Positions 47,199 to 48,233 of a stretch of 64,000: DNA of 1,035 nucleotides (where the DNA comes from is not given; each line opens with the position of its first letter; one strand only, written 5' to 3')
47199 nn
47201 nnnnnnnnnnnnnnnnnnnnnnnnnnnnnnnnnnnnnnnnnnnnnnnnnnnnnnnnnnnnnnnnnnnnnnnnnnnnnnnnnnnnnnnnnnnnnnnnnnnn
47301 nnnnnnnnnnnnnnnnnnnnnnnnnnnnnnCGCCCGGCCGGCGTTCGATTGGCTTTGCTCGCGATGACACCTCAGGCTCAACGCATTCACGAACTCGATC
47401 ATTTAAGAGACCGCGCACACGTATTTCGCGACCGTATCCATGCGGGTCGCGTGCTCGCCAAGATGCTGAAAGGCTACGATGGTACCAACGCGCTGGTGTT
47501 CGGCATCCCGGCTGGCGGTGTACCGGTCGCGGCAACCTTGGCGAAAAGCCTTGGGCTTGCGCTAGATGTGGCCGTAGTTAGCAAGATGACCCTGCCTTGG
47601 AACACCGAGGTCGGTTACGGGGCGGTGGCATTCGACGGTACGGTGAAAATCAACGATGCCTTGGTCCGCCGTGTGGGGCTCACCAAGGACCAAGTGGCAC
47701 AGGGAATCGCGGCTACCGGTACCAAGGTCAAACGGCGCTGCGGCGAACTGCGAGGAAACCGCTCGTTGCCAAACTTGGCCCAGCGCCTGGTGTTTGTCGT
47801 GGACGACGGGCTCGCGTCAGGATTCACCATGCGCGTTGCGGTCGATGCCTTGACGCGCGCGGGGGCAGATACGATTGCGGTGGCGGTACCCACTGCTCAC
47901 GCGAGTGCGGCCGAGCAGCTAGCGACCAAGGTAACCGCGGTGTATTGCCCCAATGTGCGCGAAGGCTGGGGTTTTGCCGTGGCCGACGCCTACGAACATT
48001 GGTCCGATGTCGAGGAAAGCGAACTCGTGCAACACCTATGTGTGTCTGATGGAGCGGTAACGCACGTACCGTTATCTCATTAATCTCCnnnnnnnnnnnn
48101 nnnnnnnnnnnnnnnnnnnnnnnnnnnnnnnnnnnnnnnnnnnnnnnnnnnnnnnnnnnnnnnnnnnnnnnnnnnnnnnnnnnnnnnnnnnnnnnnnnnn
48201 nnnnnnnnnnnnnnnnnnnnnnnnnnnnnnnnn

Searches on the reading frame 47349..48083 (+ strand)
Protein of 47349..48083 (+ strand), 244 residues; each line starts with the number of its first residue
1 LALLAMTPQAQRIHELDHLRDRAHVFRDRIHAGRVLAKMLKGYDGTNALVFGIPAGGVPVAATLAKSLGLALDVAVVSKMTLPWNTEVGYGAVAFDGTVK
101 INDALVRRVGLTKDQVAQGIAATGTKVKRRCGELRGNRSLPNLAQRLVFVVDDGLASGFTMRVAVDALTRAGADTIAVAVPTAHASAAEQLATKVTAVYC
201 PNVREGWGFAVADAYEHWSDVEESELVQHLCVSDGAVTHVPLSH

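Call 3: search_protein_families(library=pfam, proteins=[window:47349-48083:+])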
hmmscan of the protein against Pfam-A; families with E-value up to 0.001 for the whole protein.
window:47349-48083:+ (244 aa): 1 family
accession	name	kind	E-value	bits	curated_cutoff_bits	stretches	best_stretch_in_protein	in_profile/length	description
PF00156.33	Pribosyltran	-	1.4e-15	57.4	26.3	1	31-212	14-156/158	Phosphoribosyl transferase domain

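Call 4: search_protein_families(library=ncbifam, proteins=[window:47349-48083:+])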
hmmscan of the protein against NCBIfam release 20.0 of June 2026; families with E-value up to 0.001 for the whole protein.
window:47349-48083:+ (244 aa): 11 families
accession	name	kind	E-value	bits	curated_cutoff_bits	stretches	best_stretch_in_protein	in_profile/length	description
NF002620.0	PRK02277.1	subfamily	6.1e-09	35.8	115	0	140-180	136-176/201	orotate phosphoribosyltransferase-like protein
NF045507.1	transregGfcR_Halo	equivalog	4.4e-08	32.9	300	1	138-181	146-189/215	transcriptional regulator GfcR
TIGR01251.1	ribP_PPkin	subfamily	2.9e-07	29.7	113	1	134-196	199-264/309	ribose-phosphate diphosphokinase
NF006605.0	PRK09162.1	equivalog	3.8e-07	29.7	181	1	141-202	94-157/183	hypoxanthine-guanine phosphoribosyltransferase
NF003547.0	PRK05205.1-3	equivalog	1.1e-06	28.6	230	0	144-174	108-138/194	bifunctional pyr operon transcriptional regulator/uracil phosphoribosyltransferase PyrR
NF004689.0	PRK06031.1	equivalog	3.9e-06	26.3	175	1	138-189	147-198/233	phosphoribosyltransferase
NF005161.0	PRK06635.2-5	equivalog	3.5e-05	22.9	586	1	100-202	86-183/402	aspartate kinase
NF003549.0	PRK05205.1-5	equivalog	7.4e-05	22.3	138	0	141-173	95-127/182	bifunctional pyr operon transcriptional regulator/uracil phosphoribosyltransferase PyrR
NF005537.0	PRK07199.1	subfamily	0.00025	20.3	322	0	139-201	202-265/301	ribose-phosphate diphosphokinase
NF002320.0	PRK01259.1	subfamily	0.00031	20.2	297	0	141-186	210-253/316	ribose-phosphate diphosphokinase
NF003545.0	PRK05205.1-1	equivalog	0.00047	19.7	140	0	44-77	27-60/171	bifunctional pyr operon transcriptional regulator/uracil phosphoribosyltransferase PyrR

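Call 21: find_homologous_proteins(query=window:47349-48083:+, max_evalue=0.00001)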
Query window:47349-48083:+ (244 aa): 6682 proteins with E <= 0.00001 among 8000 candidates; the best 120 are listed.
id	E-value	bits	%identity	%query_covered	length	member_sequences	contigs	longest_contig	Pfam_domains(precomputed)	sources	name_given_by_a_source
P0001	8.3e-153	524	100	98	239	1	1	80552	PF00156.34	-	-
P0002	1.3e-128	445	85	98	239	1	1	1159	PF00156.34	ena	-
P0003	1.3e-84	301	64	82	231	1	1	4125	PF00156.34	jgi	jgi:predicted phosphoribosyltransferase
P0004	1.4e-83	298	59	89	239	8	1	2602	PF00156.34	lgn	-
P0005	4.3e-83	296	65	84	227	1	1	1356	PF00156.34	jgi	-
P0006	2.4e-82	294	64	84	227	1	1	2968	PF00156.34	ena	-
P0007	2.7e-82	294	61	82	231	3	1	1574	PF00156.34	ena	-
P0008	3.3e-82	293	63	80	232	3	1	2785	PF00156.34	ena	-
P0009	5.2e-82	293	64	90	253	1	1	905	PF00156.34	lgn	-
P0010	5.7e-82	293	64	90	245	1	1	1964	PF00156.34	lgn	-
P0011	1.2e-81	292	61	89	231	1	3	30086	PF00156.34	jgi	jgi:predicted phosphoribosyltransferase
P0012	1.2e-81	292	61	89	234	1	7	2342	PF00156.34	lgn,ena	-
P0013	1.2e-81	292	61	90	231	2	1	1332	PF00156.34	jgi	jgi:predicted phosphoribosyltransferase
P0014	1.5e-81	291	61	93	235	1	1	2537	PF00156.34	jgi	jgi:predicted phosphoribosyltransferase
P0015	1.5e-81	291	46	92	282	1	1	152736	PF00156.34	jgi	-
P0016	3.8e-81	290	62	82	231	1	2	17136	PF00156.34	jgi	jgi:putative phosphoribosyl transferase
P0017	4.4e-81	290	59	92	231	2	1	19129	PF00156.34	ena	-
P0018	5.8e-81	289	61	88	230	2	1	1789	PF00156.34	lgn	-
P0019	8.7e-81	289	60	93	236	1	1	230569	PF00156.34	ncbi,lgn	-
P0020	9.2e-81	289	61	92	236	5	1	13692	PF00156.34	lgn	-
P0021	2.4e-80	287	62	88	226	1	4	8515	PF00156.34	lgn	-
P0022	3.3e-80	287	61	91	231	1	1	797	PF00156.34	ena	-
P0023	3.8e-80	287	61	91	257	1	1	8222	PF00156.34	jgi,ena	-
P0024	5.7e-80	286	60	88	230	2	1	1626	PF00156.34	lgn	-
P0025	5.7e-80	286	61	88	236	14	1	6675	PF00156.34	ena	-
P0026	8.7e-80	286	60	90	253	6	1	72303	PF00156.34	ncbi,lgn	ncbi:MAG: phosphoribosyltransferase family protein [Bacillota bacterium]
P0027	9.7e-80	285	58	93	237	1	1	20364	PF00156.34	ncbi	-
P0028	1.0e-79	285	60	93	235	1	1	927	PF00156.34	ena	-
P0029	1.1e-79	285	58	92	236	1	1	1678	PF00156.34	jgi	jgi:predicted phosphoribosyltransferase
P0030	1.3e-79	285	60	89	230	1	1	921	PF00156.34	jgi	jgi:putative phosphoribosyl transferase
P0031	1.8e-79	285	60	89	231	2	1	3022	PF00156.34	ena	-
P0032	3.1e-79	284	58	89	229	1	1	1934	PF00156.34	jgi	jgi:predicted phosphoribosyltransferase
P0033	3.4e-79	284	60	81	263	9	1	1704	PF00156.34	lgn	-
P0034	3.5e-79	284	60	89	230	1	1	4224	PF00156.34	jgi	jgi:predicted phosphoribosyltransferase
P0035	3.5e-79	284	59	92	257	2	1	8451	PF00156.34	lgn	-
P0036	4.0e-79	283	59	90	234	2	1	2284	PF00156.34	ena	-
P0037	4.4e-79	283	60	89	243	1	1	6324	PF00156.34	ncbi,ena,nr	ncbi:MAG: phosphoribosyltransferase [Desulfobacterales bacterium]|nr:phosphoribosyltransferase [Desu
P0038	6.1e-79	283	59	89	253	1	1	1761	PF00156.34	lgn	-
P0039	6.5e-79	283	60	91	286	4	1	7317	PF00156.34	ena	-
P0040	7.4e-79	283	57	88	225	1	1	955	PF00156.34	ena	-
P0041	7.6e-79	282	60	89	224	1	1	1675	PF00156.34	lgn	-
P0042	8.8e-79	282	60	92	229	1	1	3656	PF00156.34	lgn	-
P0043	8.8e-79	282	57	91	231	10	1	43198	PF00156.34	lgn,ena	-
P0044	9.8e-79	282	57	91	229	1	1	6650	PF00156.34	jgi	-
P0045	1.2e-78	282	61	89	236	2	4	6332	PF00156.34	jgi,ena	-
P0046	1.2e-78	282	59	91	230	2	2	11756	PF00156.34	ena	-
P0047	1.3e-78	282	62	89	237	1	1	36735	PF00156.34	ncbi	-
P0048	1.4e-78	282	61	87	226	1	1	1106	PF00156.34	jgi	jgi:putative phosphoribosyl transferase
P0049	1.5e-78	281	62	88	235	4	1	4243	PF00156.34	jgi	jgi:putative phosphoribosyl transferase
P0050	1.7e-78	281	59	91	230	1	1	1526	PF00156.34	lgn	-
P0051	1.7e-78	281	59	89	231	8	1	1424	PF00156.34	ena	-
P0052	2.1e-78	281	58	89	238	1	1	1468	PF00156.34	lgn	-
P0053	2.5e-78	281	62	88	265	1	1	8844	PF00156.34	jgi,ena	-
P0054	3.2e-78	280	59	89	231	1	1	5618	PF00156.34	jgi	jgi:predicted phosphoribosyltransferase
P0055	3.3e-78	280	57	91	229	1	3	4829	PF00156.34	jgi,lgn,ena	-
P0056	3.3e-78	280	58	89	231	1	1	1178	PF00156.34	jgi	jgi:putative phosphoribosyl transferase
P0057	4.0e-78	280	58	91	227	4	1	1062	PF00156.34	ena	-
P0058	4.0e-78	280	62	89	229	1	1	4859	PF00156.34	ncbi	ncbi:MAG: phosphoribosyltransferase [Armatimonadota bacterium]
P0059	4.2e-78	280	57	89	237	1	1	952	PF00156.34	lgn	-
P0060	4.6e-78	280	59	89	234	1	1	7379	PF00156.34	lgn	-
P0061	4.8e-78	280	60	88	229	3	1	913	PF00156.34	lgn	-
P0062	4.8e-78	280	60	81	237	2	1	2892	PF00156.34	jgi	jgi:putative phosphoribosyl transferase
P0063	5.6e-78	280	60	90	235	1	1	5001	PF00156.34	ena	-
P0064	6.2e-78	279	58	93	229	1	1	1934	PF00156.34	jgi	jgi:putative phosphoribosyl transferase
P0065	6.4e-78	279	60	89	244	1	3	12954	PF00156.34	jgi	jgi:predicted phosphoribosyltransferase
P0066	6.4e-78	279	58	90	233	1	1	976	PF00156.34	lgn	-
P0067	7.0e-78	279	58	90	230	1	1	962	PF00156.34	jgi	-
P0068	7.1e-78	279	58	90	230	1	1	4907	PF00156.34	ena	-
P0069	7.4e-78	279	58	89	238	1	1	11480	PF00156.34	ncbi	-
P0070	7.7e-78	279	62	89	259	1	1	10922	PF00156.34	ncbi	ncbi:phosphoribosyltransferase [Desulfovulcanus sp.]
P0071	7.9e-78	279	58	91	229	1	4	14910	PF00156.34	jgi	jgi:predicted phosphoribosyltransferase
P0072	7.9e-78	279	59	82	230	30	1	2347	PF00156.34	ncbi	-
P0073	8.5e-78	279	58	93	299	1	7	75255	PF00156.34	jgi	jgi:predicted phosphoribosyltransferase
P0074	9.3e-78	279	59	93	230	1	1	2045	PF00156.34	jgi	jgi:putative phosphoribosyl transferase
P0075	9.5e-78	279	58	90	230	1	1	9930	PF00156.34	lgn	-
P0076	1.0e-77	279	59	89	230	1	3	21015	PF00156.34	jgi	-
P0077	1.0e-77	279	62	89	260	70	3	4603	PF00156.34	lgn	-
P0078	1.1e-77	279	57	89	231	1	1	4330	PF00156.34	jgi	jgi:putative phosphoribosyl transferase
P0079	1.3e-77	278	59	89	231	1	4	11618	PF00156.34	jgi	jgi:putative phosphoribosyl transferase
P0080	1.5e-77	278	56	91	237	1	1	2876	PF00156.34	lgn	-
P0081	1.5e-77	278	58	91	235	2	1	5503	PF00156.34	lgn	-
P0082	1.6e-77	278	56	91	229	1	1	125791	PF00156.34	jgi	-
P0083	1.6e-77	278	56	91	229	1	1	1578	PF00156.34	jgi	-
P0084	1.6e-77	278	58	91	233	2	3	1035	PF00156.34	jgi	-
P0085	1.6e-77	278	58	91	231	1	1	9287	PF00156.34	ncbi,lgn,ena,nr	ncbi:MAG: phosphoribosyltransferase [Desulfobacterales bacterium]|nr:phosphoribosyltransferase [Desu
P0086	1.6e-77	278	58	92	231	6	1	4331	PF00156.34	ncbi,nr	ncbi:MAG: phosphoribosyltransferase [Deltaproteobacteria bacterium]|nr:phosphoribosyltransferase [De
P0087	1.7e-77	278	59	89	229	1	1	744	PF00156.34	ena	-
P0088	1.9e-77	278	62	87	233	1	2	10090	PF00156.34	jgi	jgi:predicted phosphoribosyltransferase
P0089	2.0e-77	278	60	92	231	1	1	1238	PF00156.34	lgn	-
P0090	2.0e-77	278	61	89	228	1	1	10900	PF00156.34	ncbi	-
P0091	2.2e-77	278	58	88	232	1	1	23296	PF00156.34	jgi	jgi:predicted phosphoribosyltransferase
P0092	2.3e-77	278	58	89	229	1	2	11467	PF00156.34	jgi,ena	-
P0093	2.5e-77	278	57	91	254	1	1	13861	PF00156.34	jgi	jgi:putative phosphoribosyl transferase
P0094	2.8e-77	277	60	89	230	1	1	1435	PF00156.34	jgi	jgi:putative phosphoribosyl transferase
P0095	3.0e-77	277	59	89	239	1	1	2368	PF00156.34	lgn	-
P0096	3.1e-77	277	59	91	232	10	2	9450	PF00156.34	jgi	jgi:putative phosphoribosyl transferase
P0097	3.1e-77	277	62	87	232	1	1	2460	PF00156.34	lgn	-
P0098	3.5e-77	277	58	92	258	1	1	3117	PF00156.34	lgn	-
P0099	3.5e-77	277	59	89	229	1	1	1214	PF00156.34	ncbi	-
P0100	3.5e-77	277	57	91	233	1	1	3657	PF00156.34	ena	-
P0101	3.6e-77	277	60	89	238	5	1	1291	PF00156.34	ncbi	-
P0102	3.8e-77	277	58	89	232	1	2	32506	PF00156.34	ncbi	-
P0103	4.0e-77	277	57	93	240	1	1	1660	PF00156.34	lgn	-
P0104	4.5e-77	277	58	89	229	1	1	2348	PF00156.34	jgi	-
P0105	4.6e-77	277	58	87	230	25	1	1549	PF00156.34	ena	-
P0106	5.1e-77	276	60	87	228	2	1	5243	PF00156.34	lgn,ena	-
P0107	5.6e-77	276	60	88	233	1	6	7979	PF00156.34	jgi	jgi:putative phosphoribosyl transferase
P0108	6.2e-77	276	58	91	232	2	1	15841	PF00156.34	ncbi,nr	ncbi:MAG TPA: phosphoribosyltransferase family protein [Sulfuricaulis sp.]|nr:phosphoribosyltransfer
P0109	6.4e-77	276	58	90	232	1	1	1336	PF00156.34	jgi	jgi:putative phosphoribosyl transferase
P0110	6.5e-77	276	57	90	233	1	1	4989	PF00156.34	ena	-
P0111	7.8e-77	276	57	90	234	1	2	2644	PF00156.34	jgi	jgi:putative phosphoribosyl transferase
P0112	7.9e-77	276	57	88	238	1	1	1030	PF00156.34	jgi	jgi:predicted phosphoribosyltransferase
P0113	8.1e-77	276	58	90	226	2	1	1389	PF00156.34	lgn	-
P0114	8.2e-77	276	55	92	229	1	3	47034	PF00156.34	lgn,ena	-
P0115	8.4e-77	276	60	89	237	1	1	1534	PF00156.34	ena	-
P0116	9.0e-77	276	60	89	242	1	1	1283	PF00156.34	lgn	-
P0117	9.1e-77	276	60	89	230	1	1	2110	PF00156.34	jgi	jgi:putative phosphoribosyl transferase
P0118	9.1e-77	276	59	89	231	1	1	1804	PF00156.34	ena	-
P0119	9.6e-77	276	57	89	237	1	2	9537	PF00156.34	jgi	jgi:putative phosphoribosyl transferase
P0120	9.7e-77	276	59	89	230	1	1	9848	PF00156.34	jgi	-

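Call 27: find_encoding_contigs(protein=P0001, flank=10000, max_places=3)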
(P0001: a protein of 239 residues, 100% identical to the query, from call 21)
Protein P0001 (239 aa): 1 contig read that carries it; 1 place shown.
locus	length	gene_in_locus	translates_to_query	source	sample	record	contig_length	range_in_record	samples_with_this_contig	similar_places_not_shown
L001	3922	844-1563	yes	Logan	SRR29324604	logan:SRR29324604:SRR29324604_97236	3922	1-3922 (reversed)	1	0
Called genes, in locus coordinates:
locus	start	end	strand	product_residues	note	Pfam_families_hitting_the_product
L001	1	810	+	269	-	?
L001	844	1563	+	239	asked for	PF00156:Pribosyltran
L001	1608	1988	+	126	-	PF01951:Archease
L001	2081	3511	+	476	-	PF01139:RtcB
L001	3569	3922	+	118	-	?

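Call 41: find_related_loci(query=A2, collection=metagenome_contigs, flank=10000)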
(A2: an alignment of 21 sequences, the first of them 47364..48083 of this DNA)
Query A2 (239 aa) in metagenome_contigs; peptide patterns used: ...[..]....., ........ (x = any residue, [..] = any of these).
600 stretches matched a pattern (row limit reached: there are more); 458 encode a relative of the query (tblastn E <= 1e-3); the best 80 are kept; 80 distinct loci.
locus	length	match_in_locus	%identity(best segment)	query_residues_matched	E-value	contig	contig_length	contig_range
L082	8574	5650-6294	61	8-222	1e-86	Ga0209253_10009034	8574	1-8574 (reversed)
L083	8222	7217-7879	61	5-225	3e-85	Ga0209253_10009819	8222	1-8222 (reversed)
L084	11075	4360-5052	59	3-234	5e-85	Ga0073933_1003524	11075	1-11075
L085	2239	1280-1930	58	6-222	1e-85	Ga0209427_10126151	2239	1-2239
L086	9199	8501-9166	56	1-222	6e-83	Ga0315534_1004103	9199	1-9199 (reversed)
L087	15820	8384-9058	57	1-225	1e-82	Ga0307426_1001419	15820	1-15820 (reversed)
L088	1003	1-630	60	16-225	1e-89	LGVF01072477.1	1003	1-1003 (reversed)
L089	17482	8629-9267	58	10-222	2e-82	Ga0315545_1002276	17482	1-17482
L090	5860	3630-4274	59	8-222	3e-82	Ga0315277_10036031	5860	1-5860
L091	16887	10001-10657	56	7-225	8e-82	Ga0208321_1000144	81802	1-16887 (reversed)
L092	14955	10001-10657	56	7-225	8e-82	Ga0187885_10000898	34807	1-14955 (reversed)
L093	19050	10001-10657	56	7-225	1e-80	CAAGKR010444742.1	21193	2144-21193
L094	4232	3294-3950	55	6-225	7e-81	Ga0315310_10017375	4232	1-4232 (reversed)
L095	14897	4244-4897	58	8-225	1e-80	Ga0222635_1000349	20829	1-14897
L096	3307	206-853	56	8-223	2e-81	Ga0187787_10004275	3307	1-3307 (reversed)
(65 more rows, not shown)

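Call 45: search_protein_families(library=pfam, alignment_id=A3, max_evalue=0.00001)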
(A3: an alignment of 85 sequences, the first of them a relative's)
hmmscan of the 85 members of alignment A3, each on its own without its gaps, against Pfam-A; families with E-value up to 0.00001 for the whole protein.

A. member 1, L082:4710-5447:- (245 aa): 1 family
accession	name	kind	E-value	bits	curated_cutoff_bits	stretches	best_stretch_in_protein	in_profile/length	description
PF03741.22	TerC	-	1.3e-47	162.2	27.8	1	15-202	2-177/178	Integral membrane protein TerC family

B. families by the number of members that match (of 85 scanned): 95 families (the first 25 are shown)
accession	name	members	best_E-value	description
PF00583.31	Acetyltransf_1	5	5.5e-10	Acetyltransferase (GNAT) family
PF13302.13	Acetyltransf_3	5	2.4e-09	Acetyltransferase (GNAT) domain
PF13508.13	Acetyltransf_7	5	2.3e-08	Acetyltransferase (GNAT) domain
PF00916.26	Sulfate_transp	4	5.4e-101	Sulfate permease family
PF13336.12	AcetylCoA_hyd_C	4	1.9e-65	Acetyl-CoA hydrolase/transferase C-terminal domain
PF22769.1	DCD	4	6e-19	dCTP deaminase-like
PF01740.26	STAS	4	2.1e-17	STAS domain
PF00692.24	dUTPase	4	3.5e-12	dUTPase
PF03061.28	4HBT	4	1e-06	Thioesterase superfamily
PF02550.21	AcetylCoA_hydro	3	6.9e-48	Acetyl-CoA hydrolase/transferase N-terminal domain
PF00270.35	DEAD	3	1.7e-47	DEAD/DEAH box helicase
PF00271.37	Helicase_C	3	4.9e-34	Helicase conserved C-terminal domain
PF00528.27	BPD_transp_1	3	3.6e-25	Binding-protein-dependent transport system inner membrane component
PF04851.21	ResIII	3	1e-09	Type III restriction enzyme, res subunit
PF00578.27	AhpC-TSA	3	1.1e-08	AhpC/TSA family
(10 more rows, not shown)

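Call 77: search_solved_structures(query=window:47364-48083:+, max_evalue=0.01)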
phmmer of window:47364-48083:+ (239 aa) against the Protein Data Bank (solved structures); distinct sequences matched with E-value up to 0.01: 1.
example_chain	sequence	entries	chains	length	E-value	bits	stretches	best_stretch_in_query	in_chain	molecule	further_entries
1wd5_A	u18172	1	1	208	2.3e-19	73.1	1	21-204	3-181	hypothetical protein TT1426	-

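Call 84: search_protein_families(library=padloc, proteins=[window:47349-48083:+], max_evalue=0.001)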
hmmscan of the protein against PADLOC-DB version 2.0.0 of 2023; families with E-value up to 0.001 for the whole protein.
window:47349-48083:+ (244 aa): 0 families
